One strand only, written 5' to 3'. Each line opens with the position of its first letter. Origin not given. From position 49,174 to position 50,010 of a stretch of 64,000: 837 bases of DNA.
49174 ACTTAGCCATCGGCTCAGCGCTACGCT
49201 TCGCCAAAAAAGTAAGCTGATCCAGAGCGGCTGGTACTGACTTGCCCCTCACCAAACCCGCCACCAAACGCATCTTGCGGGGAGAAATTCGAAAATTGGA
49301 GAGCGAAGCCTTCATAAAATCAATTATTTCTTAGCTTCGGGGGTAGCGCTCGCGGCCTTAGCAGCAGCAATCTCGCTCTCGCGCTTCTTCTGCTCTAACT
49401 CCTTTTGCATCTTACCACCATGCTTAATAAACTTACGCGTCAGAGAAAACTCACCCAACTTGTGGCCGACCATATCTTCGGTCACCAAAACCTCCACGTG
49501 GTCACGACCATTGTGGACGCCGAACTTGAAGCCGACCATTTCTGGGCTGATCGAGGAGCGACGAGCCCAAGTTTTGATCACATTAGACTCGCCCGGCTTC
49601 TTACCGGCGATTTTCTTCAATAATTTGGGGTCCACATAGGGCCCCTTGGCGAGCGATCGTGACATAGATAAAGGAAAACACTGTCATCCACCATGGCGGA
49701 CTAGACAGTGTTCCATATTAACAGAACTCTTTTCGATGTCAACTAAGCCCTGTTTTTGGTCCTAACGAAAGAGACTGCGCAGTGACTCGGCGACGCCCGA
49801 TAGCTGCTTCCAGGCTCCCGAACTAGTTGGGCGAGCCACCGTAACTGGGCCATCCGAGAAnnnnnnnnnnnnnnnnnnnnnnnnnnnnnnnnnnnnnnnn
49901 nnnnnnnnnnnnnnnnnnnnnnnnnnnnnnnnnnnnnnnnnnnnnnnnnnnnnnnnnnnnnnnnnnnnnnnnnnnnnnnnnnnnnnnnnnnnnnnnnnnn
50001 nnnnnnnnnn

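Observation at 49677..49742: New promoter plus 5-prime hairpin placed in front of rpsS after the insertion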

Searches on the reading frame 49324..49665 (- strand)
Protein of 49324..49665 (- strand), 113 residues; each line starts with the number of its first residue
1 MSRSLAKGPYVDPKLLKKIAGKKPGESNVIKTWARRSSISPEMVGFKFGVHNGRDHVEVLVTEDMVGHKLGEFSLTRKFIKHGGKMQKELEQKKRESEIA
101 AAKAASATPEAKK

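Call 7: search_protein_families(library=pfam, proteins=[window:49324-49665:-], max_evalue=0.01)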
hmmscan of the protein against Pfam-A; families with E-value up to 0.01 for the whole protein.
window:49324-49665:- (113 aa): 1 family
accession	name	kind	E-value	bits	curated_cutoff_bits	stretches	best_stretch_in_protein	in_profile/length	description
PF00203.26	Ribosomal_S19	-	4.2e-33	113.5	27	1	3-82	1-81/81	Ribosomal protein S19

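Call 9: find_related_loci(query=window:49324-49665:-, collection=genome_contigs, flank=7000)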
Query window:49324-49665:- (113 aa) in genome_contigs; peptide patterns used: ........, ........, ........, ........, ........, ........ (x = any residue, [..] = any of these).
600 stretches matched a pattern (row limit reached: there are more); 599 encode a relative of the query (tblastn E <= 1e-3); the best 80 are kept; 80 distinct loci.
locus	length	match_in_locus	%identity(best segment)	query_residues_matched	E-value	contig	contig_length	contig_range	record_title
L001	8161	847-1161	78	1-105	8e-54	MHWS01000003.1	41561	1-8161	MAG: Candidatus Zambryskibacteria bacterium RIFCSPLOWO2_12_FULL_39_16 rifcsplowo2_12_scaffold_1018, whole genome shotgun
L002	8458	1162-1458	81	1-99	7e-53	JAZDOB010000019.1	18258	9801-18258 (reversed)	MAG: Candidatus Zambryskibacteria bacterium isolate MEGAHIT-group-0.746 k141_1544778, whole genome shotgun sequence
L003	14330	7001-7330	73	1-110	4e-52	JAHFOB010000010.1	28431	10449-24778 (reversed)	MAG: Candidatus Zambryskiibacteriota bacterium isolate nzgw494 NODE_604_length_28432_cov_4.018191, whole genome shotgun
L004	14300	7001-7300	81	1-100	2e-52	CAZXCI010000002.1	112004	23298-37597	MAG TPA_asm: uncultured Candidatus Saccharibacteria bacterium isolate SRP192927_co3_359 genome assembly, contig: NODE_20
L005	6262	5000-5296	79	1-99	1e-50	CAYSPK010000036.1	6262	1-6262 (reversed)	MAG TPA_asm: uncultured Candidatus Saccharibacteria bacterium isolate SRP263991_co5_96 genome assembly, contig: NODE_248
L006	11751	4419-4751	67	1-111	4e-50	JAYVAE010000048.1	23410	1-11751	MAG: bacterium isolate GL22_UP_metabat_32 GL22_UP_metabat_32_47, whole genome shotgun sequence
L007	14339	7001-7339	68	1-113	2e-48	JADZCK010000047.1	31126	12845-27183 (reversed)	MAG: Candidatus Nomurabacteria bacterium isolate SJ72 c_000001566380, whole genome shotgun sequence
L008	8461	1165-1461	75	1-99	2e-47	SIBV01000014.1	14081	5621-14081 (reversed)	MAG: Candidatus Zambryskibacteria bacterium isolate Baikal-deep-G185 BACOMB-C20854, whole genome shotgun sequence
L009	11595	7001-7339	67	1-112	5e-47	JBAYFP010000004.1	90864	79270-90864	MAG: Candidatus Paceibacterota bacterium isolate SO_2016_GW1_104 scaffold00566_OW334_2016, whole genome shotgun sequence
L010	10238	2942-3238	76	1-99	3e-46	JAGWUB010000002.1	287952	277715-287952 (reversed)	MAG: Patescibacteria group bacterium isolate REEB387 contig-150_7, whole genome shotgun sequence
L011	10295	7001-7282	77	1-94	2e-46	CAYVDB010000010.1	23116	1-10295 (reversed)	MAG TPA_asm: uncultured Candidatus Saccharibacteria bacterium isolate SRP287051_co2_78 genome assembly, contig: NODE_445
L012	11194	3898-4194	71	1-99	6e-46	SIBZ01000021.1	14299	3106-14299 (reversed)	MAG: Candidatus Taylorbacteria bacterium isolate Baikal-deep-G190 BACOMB-C20442, whole genome shotgun sequence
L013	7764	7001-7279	75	1-93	4e-45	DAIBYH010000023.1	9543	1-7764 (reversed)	MAG TPA_asm: Candidatus Parcubacteria bacterium isolate clean5438 NODE_23_length_9543_cov_3.606803, whole genome shotgun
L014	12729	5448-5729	76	1-94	4e-45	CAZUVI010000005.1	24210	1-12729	MAG TPA_asm: uncultured Candidatus Saccharibacteria bacterium isolate SRP050083_co2_152 genome assembly, contig: NODE_13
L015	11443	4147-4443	71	1-99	4e-45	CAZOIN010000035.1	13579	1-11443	MAG TPA_asm: uncultured Candidatus Saccharibacteria bacterium isolate binchicken_co203_272 genome assembly, contig: k141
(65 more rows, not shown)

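Call 10: find_encoding_contigs(protein=window:49324-49665:-, flank=7000, max_places=10)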
Protein window:49324-49665:- (113 aa): 1 contig read that carries it; 1 place shown.
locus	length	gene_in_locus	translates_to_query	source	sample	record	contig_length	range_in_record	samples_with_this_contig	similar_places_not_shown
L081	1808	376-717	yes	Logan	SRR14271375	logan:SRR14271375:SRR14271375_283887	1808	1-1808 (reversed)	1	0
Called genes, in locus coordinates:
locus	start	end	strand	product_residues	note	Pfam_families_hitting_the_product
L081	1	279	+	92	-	?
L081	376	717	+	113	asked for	PF00203:Ribosomal_S19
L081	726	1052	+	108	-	PF00237:Ribosomal_L22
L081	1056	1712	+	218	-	PF07650:KH_2, PF00189:Ribosomal_S3_C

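Call 14: find_related_loci(query=window:49324-49665:-, collection=metagenome_contigs, flank=6000)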
Query window:49324-49665:- (113 aa) in metagenome_contigs; peptide patterns used: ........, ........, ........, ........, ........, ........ (x = any residue, [..] = any of these).
600 stretches matched a pattern (row limit reached: there are more); 596 encode a relative of the query (tblastn E <= 1e-3); the best 80 are kept; 80 distinct loci.
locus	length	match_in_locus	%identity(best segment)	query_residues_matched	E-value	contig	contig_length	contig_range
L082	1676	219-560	80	1-113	9e-59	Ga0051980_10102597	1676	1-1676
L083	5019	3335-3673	74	1-113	1e-55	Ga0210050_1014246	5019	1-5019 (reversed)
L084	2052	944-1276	71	1-111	3e-53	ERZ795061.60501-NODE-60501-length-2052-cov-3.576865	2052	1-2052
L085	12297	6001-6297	84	1-99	2e-52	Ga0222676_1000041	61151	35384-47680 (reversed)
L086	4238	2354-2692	73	1-113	9e-53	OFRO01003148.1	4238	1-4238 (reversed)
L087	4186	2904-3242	71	1-113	1e-50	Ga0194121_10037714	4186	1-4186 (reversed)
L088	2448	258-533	82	1-92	2e-50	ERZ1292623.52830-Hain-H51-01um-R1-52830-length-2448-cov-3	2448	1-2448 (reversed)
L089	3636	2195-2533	75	1-113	1e-49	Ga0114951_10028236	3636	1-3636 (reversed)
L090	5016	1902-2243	70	1-113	3e-49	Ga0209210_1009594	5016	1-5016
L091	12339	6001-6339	68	1-113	5e-49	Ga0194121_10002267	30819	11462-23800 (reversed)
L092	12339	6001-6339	66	1-113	3e-48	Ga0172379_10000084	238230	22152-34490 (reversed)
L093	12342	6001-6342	71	1-113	2e-48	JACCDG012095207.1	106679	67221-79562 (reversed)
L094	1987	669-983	71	1-105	9e-48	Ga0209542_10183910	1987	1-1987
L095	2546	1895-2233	64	1-113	4e-46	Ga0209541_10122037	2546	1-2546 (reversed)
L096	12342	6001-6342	67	1-113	6e-46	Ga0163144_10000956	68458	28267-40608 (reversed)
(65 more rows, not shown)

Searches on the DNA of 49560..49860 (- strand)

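Call 23: search_rna_families(source=window, start=49560, end=49860, threshold=evalue, max_evalue=10)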
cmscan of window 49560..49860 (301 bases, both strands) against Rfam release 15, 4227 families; matches with E-value up to 10: 1.
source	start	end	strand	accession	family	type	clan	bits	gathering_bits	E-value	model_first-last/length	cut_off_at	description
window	49656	49710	+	RF02067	STnc310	Gene; sRNA;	-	15.7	40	1.8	1-61/61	no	Salmonella enterica sRNA STnc310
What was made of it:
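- On Described ribosomal-protein leader families (Rfam): The only hit at E up to 10 is a spurious sRNA match on the other strand, E = 1.8 (call 23).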

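Call 29: build_rna_model(alignment_id=A1, structure=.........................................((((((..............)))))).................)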
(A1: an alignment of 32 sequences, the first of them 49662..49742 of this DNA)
Model R1 built from alignment A1 (32 sequences, 84 columns); structure: as given.
model positions 65; base pairs 6; branch points 0; effective number of sequences 32; information 0.718 bits per position. Calibrated on 0.2 Mb of random sequence (short: E-values are rough).
structure used (alignment columns):
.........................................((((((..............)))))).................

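Call 31: search_with_rna_model(model_id=R1, sources=[window, L001, L002, L003, L004, L005, L006, L007, L008, L009, L010, L011, L012, L013, L014, L015, L016, L017, L018, L019, L020, L021, L022, L023, L024, L025, L026, L027, L028, L029, L030, L032, L033, L034, L082, L083, L084, L085, L086, L087, L088, L089, L090, L091, L092, L093, L094, L095, L096, L097, L098, L099, L100, L101, L102, L103, L104, L105, L106, L107, L108, L109, L110, L111, L112, L113, L114, L115, L116, L117, L118, L119, L121, L123, L125, L126], max_evalue=1, make_alignment=true)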
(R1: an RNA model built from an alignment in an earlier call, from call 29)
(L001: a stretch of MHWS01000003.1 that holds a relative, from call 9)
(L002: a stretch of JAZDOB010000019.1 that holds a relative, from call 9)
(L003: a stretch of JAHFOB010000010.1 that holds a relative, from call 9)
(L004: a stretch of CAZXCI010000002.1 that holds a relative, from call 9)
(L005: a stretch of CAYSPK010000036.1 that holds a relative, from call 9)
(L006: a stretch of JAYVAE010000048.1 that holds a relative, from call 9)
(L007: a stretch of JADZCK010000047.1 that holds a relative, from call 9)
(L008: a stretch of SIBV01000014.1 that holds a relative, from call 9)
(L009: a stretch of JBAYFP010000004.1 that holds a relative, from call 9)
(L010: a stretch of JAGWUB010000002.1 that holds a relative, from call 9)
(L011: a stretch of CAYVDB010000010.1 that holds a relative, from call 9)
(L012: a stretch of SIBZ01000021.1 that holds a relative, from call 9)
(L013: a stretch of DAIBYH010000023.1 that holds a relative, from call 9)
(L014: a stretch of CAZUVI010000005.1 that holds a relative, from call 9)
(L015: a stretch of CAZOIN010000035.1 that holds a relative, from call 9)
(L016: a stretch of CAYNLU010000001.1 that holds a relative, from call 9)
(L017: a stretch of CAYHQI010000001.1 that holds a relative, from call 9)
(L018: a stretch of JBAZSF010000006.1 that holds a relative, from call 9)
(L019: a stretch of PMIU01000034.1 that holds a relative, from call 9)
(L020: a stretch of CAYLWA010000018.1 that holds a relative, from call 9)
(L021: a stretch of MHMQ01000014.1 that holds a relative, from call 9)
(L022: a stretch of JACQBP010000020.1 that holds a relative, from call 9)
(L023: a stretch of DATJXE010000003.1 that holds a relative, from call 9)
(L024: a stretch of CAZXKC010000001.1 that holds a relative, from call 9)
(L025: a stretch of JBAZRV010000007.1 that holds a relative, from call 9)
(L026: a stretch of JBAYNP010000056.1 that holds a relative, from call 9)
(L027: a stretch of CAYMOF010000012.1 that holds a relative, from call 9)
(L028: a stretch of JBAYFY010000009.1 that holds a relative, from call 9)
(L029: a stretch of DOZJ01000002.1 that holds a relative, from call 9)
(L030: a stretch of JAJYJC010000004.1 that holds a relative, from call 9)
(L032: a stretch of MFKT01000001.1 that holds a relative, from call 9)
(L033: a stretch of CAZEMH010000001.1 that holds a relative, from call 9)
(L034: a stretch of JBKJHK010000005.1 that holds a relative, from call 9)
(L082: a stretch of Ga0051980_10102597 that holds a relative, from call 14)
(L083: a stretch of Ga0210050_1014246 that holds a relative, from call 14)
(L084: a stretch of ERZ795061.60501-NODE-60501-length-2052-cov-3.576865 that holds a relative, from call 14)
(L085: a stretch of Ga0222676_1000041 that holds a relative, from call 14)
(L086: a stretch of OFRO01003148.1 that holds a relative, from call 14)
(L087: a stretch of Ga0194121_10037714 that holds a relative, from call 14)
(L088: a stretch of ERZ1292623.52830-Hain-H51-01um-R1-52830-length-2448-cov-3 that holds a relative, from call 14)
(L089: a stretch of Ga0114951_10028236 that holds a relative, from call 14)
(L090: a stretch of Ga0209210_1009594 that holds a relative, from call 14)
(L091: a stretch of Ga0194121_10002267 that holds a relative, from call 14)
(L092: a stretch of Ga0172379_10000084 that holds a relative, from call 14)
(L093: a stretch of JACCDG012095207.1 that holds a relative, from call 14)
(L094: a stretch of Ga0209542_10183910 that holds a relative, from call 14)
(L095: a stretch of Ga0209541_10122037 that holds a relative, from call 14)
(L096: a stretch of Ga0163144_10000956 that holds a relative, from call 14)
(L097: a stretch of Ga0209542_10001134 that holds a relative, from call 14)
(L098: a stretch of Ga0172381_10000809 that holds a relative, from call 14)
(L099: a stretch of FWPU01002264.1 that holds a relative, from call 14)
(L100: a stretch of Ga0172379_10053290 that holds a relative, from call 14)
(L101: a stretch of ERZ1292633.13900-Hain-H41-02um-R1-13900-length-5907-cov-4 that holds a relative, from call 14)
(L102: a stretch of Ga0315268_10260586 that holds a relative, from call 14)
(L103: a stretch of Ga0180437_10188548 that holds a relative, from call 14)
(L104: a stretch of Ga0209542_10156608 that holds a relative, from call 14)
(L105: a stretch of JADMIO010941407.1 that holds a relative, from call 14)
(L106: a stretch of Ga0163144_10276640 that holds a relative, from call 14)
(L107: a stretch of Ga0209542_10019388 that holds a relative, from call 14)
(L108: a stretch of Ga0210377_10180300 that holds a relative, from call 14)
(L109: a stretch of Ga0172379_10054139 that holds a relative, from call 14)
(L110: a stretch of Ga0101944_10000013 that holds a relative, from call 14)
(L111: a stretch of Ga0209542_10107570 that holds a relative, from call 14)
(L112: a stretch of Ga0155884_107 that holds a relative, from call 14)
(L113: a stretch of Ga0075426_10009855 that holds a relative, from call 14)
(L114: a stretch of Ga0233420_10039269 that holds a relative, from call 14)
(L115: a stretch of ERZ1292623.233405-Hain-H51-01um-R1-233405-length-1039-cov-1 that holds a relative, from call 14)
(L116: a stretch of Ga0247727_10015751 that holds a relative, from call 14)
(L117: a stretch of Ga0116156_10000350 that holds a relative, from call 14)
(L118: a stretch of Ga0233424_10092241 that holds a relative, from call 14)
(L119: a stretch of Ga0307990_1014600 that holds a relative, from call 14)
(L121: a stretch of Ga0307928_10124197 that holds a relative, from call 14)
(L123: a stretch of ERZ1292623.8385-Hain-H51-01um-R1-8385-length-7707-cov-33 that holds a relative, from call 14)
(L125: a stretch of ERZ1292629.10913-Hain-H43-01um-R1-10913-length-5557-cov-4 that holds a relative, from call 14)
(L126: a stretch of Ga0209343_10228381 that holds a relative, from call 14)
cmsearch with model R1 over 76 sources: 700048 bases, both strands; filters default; matches with E-value up to 1: 68.
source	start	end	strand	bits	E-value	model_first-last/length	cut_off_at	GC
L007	6923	6987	+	68.6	2.6e-10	1-65/65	no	0.31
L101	3553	3617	+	67.7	4e-10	1-65/65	no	0.31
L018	6923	6987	+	66.2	7.3e-10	1-65/65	no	0.32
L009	6934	6998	+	65.2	1.1e-09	1-65/65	no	0.28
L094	477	541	+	64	1.9e-09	1-65/65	no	0.34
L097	5935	5999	+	62.3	4.2e-09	1-65/65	no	0.28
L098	5863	5927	+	62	4.7e-09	1-65/65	no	0.29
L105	5935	6001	+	61.8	5.2e-09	1-65/65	no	0.3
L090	1825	1889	+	61.7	5.4e-09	1-65/65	no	0.28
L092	5944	6007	+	61.5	5.9e-09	1-65/65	no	0.28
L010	2875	2939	+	61.3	6.3e-09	1-65/65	no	0.29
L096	5934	6000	+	60.4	9.3e-09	1-65/65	no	0.25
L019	3328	3392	+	56.9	4.4e-08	1-65/65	no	0.37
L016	6934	6998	+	56.4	5.3e-08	1-65/65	no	0.2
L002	1083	1147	+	51.4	4.8e-07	1-65/65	no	0.34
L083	3268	3331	+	50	9.1e-07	1-65/65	no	0.33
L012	3790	3855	+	47.8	2.3e-06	1-65/65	no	0.39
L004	2045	2108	+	47.8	2.4e-06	1-65/65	no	0.36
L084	878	945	+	47.8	2.4e-06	1-65/65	no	0.26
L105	784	849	+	46.3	4.5e-06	1-65/65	no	0.33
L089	2117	2182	+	45.6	6.2e-06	1-65/65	no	0.29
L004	6879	6942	+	42.6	2.3e-05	1-65/65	no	0.38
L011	6905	6971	+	42.4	2.5e-05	1-65/65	no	0.37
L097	1546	1612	+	42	3e-05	1-65/65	no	0.25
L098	881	947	+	41.9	3.1e-05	1-65/65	no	0.27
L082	120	185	+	40.9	4.9e-05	1-65/65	no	0.48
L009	1227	1293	+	40.5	5.9e-05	1-65/65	no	0.3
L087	2843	2905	+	40.3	6.3e-05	1-65/65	no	0.43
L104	1715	1780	+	40.3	6.4e-05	1-65/65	no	0.41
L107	2929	2991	+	38.8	0.00012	1-65/65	no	0.37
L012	7792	7856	+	38.5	0.00014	1-65/65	no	0.45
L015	4083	4148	+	37.3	0.00023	1-65/65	no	0.39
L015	8423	8488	+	37.3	0.00023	1-65/65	no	0.39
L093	5889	5955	+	36.8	0.00029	1-65/65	no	0.4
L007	1890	1956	+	36.8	0.00029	1-65/65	no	0.3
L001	769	832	+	36.4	0.00034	1-65/65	no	0.38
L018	2526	2592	+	33.8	0.0011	1-65/65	no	0.25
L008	5820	5883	+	33.1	0.0015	1-65/65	no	0.31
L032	6891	6956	+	31.9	0.0025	1-65/65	no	0.41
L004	11186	11251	+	31.6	0.0028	1-65/65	no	0.44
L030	4246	4311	+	31.5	0.0029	1-65/65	no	0.29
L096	877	943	+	30.4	0.0049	1-65/65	no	0.24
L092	1297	1363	+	29.8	0.0062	1-65/65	no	0.28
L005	4933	4999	+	29.1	0.0086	1-65/65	no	0.46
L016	10889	10935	+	28.8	0.0097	1-65/65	no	0.23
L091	5856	5954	+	28.1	0.013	1-65/65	no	0.44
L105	10239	10309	+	26.5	0.027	1-65/65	no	0.38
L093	798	861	+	25.7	0.037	1-65/65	no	0.33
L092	10227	10289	+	25.4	0.042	1-65/65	no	0.35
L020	3911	3972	+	25.4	0.043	1-65/65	no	0.27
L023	6937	7002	+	24.1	0.075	1-65/65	no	0.41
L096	9619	9680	+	23.9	0.08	1-65/65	no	0.4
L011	1803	1865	+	23.3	0.11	1-65/65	no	0.44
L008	1032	1090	+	22.5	0.15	1-65/65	no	0.32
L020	329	393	+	22.3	0.17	1-65/65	no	0.34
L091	10244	10290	+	22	0.19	1-65/65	no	0.45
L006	4373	4420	+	20.9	0.31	1-65/65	no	0.27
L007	10825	10887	+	20.7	0.33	1-65/65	no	0.3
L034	771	844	+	20.7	0.34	1-65/65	no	0.34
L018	11598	11660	+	20.2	0.41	1-65/65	no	0.25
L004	59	124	+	20.2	0.42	1-65/65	no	0.33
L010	6575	6632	+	20.1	0.43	1-65/65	no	0.26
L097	10625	10688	+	20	0.45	1-65/65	no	0.34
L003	6828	6904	+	18.9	0.73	1-65/65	no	0.34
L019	8029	8098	+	18.8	0.76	1-65/65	no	0.34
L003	13768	13830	+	18.3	0.96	1-65/65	no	0.35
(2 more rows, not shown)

Alignment A2: 68 matches aligned to the model, 108 columns, each read 5' to 3' on its own strand. Consensus structure (alignment columns), stored with it:
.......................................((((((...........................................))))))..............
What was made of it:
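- On Sigma-70-type (housekeeping) promoter: All 68 model hits lie on the coding strand (call 31).
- All 68 model hits lie on the r-protein strand (call 31).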
